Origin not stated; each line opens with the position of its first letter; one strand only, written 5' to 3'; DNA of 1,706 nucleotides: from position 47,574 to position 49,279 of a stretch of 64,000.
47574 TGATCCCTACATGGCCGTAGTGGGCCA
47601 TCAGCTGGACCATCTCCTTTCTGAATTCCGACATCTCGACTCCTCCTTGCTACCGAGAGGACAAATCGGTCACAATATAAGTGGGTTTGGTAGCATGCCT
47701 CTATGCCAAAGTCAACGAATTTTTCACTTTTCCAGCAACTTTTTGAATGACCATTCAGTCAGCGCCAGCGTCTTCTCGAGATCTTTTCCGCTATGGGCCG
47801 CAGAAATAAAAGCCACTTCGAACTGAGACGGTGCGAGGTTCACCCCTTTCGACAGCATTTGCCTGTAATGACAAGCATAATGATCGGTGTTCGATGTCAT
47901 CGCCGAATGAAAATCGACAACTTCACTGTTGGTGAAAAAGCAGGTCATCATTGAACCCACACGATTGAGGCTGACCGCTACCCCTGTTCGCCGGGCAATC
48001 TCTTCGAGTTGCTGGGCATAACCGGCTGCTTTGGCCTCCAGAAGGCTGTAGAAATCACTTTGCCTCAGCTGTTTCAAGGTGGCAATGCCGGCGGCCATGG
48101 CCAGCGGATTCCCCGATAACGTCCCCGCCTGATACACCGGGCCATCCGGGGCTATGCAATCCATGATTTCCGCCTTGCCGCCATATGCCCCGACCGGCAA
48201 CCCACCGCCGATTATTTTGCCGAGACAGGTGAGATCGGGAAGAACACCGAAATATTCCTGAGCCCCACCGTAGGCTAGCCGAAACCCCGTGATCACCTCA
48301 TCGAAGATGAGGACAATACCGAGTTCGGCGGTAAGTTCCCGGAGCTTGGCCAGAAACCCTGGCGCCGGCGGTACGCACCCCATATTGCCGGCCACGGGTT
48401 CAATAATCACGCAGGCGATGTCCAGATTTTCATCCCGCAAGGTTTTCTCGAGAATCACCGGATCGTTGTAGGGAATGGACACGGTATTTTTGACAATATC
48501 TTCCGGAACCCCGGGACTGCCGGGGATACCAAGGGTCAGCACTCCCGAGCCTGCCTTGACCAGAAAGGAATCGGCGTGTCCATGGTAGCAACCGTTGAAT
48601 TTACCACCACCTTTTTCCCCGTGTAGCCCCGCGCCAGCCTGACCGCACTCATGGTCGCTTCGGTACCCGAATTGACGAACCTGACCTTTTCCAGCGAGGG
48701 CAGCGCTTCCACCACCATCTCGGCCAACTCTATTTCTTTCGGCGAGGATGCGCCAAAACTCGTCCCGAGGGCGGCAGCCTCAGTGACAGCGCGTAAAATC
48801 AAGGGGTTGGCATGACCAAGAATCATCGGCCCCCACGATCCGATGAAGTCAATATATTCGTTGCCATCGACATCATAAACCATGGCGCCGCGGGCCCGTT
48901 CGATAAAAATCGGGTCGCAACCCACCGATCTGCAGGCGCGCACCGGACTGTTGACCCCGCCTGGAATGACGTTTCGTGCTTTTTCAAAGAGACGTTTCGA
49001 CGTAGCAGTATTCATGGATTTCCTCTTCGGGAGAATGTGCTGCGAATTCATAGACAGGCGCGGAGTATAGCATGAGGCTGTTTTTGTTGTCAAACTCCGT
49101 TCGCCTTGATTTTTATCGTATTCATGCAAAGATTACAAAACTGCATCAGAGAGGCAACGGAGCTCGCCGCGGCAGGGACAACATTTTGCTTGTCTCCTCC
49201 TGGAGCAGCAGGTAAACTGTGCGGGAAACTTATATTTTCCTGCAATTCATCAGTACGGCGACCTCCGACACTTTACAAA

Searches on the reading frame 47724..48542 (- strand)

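Call 68: search_protein_families(library=pfam, max_evalue=0.001, proteins=[window:47724-48542:-])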
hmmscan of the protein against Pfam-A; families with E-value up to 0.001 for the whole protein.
window:47724-48542:- (272 aa): 1 family
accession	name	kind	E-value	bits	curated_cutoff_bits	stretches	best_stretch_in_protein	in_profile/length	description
PF00202.27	Aminotran_3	-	1.3e-39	136.5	30.5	1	32-210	181-357/403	Aminotransferase class-III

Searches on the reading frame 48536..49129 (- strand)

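Call 68: search_protein_families(library=pfam, max_evalue=0.001, proteins=[window:48536-49129:-])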
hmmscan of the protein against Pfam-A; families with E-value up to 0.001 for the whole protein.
window:48536-49129:- (197 aa): 1 family
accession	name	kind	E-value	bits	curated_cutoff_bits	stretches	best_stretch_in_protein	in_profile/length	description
PF00202.27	Aminotran_3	-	3.7e-25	88.9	30.5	1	73-174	10-113/403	Aminotransferase class-III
